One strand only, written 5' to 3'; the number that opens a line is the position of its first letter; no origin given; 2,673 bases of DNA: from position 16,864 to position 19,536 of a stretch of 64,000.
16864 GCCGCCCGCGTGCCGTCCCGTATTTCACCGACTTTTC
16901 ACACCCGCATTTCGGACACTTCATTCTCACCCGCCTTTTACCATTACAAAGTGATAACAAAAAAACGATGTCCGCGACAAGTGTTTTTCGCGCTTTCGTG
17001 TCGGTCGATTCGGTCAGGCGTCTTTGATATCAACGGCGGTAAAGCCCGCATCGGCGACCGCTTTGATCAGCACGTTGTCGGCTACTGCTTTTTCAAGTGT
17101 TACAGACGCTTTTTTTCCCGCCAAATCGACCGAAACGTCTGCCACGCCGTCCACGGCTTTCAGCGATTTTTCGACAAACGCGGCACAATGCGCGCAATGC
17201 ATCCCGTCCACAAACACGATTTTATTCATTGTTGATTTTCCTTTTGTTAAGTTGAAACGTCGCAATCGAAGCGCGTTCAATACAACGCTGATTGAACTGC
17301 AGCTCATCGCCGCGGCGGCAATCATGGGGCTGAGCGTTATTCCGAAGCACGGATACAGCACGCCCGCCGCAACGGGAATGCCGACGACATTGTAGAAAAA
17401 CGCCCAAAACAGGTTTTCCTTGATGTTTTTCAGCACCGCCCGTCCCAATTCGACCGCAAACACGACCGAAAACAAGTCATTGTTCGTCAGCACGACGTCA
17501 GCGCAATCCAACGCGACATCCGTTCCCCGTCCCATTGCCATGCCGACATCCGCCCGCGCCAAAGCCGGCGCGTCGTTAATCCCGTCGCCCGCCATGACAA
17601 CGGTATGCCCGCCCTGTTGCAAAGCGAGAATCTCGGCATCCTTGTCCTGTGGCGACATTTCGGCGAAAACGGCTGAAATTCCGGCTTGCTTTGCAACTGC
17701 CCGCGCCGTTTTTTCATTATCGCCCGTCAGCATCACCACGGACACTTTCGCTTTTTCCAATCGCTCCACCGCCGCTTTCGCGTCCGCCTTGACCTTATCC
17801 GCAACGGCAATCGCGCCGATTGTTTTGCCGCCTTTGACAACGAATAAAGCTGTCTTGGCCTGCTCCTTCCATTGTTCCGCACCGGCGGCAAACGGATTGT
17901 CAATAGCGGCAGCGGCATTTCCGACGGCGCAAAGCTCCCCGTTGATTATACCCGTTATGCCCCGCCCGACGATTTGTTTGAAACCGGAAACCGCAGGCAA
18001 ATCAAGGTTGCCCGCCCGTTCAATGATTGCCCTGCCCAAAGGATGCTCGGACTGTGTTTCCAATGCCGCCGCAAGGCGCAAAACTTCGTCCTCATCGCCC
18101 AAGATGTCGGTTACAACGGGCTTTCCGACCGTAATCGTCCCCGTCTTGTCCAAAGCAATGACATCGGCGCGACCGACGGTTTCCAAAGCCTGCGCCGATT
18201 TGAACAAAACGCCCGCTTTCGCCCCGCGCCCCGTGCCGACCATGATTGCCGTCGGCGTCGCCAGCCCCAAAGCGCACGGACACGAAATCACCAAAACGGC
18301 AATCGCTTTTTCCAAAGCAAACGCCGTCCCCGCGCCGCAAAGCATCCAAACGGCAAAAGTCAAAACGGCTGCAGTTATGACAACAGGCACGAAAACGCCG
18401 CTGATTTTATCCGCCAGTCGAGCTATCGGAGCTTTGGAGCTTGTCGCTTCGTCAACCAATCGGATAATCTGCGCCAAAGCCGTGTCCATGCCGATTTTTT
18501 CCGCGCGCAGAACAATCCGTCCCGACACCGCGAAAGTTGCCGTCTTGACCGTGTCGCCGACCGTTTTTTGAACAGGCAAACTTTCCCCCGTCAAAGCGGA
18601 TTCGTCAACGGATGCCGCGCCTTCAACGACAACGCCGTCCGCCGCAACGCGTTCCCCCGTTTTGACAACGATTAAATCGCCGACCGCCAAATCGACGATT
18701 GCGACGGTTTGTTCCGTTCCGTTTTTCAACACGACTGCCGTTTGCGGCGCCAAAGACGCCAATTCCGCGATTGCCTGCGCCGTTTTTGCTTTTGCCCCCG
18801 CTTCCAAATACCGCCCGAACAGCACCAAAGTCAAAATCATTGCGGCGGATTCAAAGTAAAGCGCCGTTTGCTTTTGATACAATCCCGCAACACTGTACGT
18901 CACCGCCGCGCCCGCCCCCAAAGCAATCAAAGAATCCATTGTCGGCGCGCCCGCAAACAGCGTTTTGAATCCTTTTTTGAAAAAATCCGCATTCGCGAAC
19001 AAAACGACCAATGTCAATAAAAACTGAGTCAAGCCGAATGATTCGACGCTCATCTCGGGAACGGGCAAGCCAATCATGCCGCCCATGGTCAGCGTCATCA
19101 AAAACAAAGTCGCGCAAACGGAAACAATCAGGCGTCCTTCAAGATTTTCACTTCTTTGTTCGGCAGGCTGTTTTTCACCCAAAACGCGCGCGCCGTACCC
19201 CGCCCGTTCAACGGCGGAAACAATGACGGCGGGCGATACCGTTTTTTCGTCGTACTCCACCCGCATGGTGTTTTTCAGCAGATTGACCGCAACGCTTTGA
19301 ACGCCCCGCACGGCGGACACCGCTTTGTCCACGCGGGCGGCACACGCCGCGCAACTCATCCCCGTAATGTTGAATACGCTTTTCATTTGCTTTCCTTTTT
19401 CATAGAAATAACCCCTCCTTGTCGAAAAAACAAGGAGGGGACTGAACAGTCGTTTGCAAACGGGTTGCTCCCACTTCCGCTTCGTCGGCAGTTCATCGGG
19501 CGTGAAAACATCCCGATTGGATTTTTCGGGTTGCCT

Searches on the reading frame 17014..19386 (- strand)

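Call 55: search_protein_families(library=pfam, proteins=[window:17014-19386:-], max_evalue=0.001)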
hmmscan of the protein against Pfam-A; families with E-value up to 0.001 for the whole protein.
window:17014-19386:- (790 aa): 4 families
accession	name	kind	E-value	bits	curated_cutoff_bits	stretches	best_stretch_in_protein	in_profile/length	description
PF00122.25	E1-E2_ATPase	-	8.9e-58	195.2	28.1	1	211-390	1-180/181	E1-E2 ATPase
PF00403.32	HMA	-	2.6e-32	111.5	24.8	2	4-64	1-61/62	Heavy-metal-associated domain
PF00702.32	Hydrolase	-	1.6e-30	107.4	26.4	1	408-613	2-191/191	haloacid dehalogenase-like hydrolase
PF08282.18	Hydrolase_3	-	4.1e-05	23.9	20.9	1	595-638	205-248/255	haloacid dehalogenase-like hydrolase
